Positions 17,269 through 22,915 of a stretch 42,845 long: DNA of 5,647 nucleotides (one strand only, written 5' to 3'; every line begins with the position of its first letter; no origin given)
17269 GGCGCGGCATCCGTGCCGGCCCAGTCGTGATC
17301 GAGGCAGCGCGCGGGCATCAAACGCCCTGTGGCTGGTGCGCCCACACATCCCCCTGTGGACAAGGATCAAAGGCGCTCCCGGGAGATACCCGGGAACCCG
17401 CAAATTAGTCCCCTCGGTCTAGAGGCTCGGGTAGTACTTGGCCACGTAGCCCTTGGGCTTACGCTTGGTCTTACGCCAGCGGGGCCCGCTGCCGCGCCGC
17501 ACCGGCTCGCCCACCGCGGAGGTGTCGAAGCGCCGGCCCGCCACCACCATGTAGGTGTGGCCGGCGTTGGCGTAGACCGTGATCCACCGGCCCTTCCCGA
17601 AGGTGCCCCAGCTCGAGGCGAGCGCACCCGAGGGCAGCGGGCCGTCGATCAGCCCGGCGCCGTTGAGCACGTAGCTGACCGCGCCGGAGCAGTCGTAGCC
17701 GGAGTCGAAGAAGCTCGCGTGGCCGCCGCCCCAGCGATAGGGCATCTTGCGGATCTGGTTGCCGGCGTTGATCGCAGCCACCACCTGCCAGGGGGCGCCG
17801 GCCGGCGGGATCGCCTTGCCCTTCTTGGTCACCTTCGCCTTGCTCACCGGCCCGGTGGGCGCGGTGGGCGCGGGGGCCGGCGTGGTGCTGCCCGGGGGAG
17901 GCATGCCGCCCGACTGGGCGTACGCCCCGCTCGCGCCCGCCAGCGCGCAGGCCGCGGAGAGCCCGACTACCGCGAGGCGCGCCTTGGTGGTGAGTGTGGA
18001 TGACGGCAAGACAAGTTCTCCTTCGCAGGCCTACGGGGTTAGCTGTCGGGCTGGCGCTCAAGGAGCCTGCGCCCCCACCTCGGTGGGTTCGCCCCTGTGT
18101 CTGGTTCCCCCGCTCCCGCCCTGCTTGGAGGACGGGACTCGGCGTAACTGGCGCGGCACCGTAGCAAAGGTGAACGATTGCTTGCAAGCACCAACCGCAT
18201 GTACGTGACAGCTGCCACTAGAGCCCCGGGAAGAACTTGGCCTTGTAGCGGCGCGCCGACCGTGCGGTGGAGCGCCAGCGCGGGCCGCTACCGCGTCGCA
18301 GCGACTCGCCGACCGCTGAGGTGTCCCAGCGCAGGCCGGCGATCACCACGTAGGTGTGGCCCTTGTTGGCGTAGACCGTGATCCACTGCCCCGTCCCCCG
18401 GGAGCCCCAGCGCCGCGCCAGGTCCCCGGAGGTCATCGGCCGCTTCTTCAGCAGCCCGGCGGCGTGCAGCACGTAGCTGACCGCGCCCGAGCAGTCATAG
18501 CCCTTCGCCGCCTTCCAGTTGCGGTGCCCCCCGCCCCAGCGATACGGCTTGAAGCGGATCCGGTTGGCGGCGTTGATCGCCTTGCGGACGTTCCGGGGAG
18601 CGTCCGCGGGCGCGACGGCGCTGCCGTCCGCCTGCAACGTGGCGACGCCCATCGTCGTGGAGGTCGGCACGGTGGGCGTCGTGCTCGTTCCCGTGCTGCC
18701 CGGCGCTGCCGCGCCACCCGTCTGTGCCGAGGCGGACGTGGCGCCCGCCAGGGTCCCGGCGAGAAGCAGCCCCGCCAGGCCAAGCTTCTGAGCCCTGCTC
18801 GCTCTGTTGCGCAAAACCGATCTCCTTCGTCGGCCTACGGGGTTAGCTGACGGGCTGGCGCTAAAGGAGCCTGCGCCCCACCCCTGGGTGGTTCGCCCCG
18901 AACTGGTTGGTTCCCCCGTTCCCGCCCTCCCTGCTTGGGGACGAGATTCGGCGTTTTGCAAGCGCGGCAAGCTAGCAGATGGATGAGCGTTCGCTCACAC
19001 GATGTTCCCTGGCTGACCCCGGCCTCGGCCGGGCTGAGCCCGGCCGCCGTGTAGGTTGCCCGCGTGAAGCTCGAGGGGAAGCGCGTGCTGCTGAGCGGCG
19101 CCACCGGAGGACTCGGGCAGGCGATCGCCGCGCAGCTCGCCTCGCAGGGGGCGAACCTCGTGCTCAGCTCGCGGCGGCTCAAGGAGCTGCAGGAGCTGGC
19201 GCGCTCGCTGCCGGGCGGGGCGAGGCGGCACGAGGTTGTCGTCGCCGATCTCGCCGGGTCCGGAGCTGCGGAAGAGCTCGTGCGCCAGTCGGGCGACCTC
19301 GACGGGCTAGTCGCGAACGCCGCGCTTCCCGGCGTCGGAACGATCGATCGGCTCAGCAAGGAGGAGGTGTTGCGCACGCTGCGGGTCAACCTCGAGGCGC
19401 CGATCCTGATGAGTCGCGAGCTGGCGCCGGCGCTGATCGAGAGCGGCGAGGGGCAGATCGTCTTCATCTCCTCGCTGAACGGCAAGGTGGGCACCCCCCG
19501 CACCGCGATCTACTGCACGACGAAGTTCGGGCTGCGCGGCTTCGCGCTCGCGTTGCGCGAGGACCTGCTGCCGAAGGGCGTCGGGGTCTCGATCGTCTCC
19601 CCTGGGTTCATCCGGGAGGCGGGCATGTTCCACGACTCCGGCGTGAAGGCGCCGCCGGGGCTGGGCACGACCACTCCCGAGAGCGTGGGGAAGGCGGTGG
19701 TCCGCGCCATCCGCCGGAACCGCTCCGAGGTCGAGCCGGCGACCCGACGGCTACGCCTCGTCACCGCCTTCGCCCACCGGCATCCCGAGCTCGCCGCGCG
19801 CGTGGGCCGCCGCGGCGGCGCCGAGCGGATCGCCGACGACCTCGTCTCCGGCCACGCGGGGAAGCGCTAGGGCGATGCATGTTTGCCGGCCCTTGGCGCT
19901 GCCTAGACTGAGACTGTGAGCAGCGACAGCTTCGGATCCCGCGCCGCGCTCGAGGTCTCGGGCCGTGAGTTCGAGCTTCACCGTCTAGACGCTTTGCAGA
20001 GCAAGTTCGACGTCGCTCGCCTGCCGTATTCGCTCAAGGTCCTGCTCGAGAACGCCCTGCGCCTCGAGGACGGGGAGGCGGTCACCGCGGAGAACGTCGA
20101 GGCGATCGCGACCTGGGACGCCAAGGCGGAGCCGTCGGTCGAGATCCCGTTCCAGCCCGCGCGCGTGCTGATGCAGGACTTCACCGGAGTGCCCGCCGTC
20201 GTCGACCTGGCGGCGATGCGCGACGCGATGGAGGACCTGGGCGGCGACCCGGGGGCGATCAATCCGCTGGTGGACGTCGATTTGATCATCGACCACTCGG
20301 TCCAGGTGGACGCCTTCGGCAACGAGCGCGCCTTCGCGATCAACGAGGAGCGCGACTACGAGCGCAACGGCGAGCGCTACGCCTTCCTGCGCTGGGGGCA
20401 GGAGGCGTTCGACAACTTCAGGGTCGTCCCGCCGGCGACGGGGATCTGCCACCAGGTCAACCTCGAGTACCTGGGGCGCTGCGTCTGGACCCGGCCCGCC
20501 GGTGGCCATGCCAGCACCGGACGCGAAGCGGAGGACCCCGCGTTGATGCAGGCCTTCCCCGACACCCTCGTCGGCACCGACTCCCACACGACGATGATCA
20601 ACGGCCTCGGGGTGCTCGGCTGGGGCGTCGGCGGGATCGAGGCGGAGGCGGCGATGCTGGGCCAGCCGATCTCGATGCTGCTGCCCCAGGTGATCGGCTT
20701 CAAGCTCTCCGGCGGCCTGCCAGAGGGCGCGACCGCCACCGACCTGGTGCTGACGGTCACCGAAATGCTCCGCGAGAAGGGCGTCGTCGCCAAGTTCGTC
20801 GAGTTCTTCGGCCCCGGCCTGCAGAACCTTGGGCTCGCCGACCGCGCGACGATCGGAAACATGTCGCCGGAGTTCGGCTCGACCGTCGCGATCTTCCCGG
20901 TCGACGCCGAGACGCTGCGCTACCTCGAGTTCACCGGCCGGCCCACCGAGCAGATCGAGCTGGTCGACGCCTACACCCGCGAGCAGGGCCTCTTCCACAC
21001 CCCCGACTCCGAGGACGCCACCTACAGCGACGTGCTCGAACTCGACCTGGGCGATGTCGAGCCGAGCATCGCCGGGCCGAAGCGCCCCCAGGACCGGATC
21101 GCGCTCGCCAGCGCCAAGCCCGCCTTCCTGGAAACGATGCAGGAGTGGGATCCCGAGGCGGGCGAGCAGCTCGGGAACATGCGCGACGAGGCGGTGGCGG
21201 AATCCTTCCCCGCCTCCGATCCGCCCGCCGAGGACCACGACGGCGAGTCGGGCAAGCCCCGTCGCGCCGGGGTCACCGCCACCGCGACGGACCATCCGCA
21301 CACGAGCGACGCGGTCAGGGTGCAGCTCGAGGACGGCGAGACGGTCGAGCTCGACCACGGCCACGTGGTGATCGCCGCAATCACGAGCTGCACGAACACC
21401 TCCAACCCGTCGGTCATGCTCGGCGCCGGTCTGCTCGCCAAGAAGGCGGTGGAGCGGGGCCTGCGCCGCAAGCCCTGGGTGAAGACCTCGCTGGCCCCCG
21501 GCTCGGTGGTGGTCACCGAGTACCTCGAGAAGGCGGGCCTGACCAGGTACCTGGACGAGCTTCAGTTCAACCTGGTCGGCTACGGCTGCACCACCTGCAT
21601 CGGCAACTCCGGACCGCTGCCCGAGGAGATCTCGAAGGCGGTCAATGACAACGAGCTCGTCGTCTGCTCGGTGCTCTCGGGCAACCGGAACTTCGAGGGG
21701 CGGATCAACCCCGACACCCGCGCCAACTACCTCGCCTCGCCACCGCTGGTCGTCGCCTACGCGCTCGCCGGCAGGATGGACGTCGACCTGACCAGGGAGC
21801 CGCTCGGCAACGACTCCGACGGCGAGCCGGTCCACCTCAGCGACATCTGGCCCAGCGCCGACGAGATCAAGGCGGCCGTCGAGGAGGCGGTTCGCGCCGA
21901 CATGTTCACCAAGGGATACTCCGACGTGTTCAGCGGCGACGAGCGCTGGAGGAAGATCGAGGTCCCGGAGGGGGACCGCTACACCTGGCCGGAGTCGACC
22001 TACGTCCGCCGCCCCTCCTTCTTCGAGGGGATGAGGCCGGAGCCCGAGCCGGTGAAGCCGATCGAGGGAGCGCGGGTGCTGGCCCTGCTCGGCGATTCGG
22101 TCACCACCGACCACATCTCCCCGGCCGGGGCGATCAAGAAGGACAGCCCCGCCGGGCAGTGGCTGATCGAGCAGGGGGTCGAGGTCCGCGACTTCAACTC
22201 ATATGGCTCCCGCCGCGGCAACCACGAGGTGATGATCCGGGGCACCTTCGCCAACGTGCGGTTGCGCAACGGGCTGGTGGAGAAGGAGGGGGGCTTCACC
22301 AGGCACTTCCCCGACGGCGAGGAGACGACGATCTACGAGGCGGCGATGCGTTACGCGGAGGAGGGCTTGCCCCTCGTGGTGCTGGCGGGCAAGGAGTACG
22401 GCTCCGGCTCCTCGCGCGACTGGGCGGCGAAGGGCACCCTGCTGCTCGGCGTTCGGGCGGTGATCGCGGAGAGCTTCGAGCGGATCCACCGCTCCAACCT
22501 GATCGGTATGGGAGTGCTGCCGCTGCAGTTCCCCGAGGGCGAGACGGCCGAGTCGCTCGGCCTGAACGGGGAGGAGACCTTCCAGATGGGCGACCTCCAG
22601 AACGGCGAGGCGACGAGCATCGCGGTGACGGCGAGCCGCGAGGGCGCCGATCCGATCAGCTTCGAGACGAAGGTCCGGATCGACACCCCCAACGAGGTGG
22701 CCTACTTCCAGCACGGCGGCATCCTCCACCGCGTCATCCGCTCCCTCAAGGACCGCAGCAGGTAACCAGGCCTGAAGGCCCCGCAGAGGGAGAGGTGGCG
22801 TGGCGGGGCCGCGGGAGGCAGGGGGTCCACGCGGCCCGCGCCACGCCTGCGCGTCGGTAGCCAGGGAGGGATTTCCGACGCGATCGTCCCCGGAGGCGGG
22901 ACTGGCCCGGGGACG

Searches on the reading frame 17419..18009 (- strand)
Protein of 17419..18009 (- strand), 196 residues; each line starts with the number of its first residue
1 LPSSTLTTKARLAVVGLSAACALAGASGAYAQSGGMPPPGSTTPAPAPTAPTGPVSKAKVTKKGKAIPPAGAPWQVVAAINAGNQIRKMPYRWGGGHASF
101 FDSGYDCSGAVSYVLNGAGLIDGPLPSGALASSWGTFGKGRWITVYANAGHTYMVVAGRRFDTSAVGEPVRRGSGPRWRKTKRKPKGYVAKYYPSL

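Call 82: search_protein_families(library=pfam, proteins=[window:17419-18009:-], max_evalue=0.001)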
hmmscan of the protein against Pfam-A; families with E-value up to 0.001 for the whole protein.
window:17419-18009:- (196 aa): 1 family
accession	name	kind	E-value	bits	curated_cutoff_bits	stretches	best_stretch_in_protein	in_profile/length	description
PF00877.26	NLPC_P60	-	0.00032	21.1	23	1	90-120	3-29/105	NlpC/P60 family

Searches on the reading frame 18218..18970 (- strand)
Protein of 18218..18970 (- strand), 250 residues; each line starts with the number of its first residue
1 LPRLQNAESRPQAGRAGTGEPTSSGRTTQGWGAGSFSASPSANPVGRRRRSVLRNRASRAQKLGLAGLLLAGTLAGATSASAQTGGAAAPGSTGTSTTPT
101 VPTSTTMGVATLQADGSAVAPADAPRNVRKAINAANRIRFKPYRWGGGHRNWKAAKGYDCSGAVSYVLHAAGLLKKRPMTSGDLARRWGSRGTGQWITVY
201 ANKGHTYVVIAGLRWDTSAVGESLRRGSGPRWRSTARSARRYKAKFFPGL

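Call 82: search_protein_families(library=pfam, proteins=[window:18218-18970:-], max_evalue=0.001)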
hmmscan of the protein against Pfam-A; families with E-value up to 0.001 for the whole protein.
window:18218-18970:- (250 aa): 1 family
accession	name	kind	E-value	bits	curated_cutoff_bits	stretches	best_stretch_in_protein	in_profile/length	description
PF00877.26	NLPC_P60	-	0.00034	21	23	1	141-174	2-30/105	NlpC/P60 family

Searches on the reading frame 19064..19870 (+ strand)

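Call 9: search_protein_families(library=pfam, proteins=[window:19064-19870:+], max_evalue=0.001)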
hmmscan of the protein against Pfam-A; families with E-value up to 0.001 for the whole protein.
window:19064-19870:+ (268 aa): 5 families
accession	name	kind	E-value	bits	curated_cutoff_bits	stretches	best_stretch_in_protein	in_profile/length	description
PF00106.31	adh_short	-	4e-41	141.1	26.6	1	6-190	1-188/195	short chain dehydrogenase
PF13561.12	adh_short_C2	-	2.2e-27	96.6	27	1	12-185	1-178/236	Enoyl-(Acyl carrier protein) reductase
PF08659.16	KR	-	6.1e-11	43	22.6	1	8-167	3-166/180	KR domain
PF01370.27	Epimerase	-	0.00018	21.5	20.9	1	8-137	1-115/240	NAD dependent epimerase/dehydratase family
PF13460.12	NAD_binding_10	-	0.00029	21.2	27.2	1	12-139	1-100/184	NAD(P)H-binding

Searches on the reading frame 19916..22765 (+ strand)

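Call 9: search_protein_families(library=pfam, proteins=[window:19916-22765:+], max_evalue=0.001)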
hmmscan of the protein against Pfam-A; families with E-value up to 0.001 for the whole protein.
window:19916-22765:+ (949 aa): 2 families
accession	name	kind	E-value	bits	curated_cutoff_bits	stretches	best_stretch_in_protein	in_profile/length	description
PF00330.25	Aconitase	-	2.4e-162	541.5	28.7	1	67-619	4-463/463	Aconitase family (aconitate hydratase)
PF00694.25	Aconitase_C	-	2.7e-43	147.9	22.8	1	749-874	4-130/131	Aconitase C-terminal domain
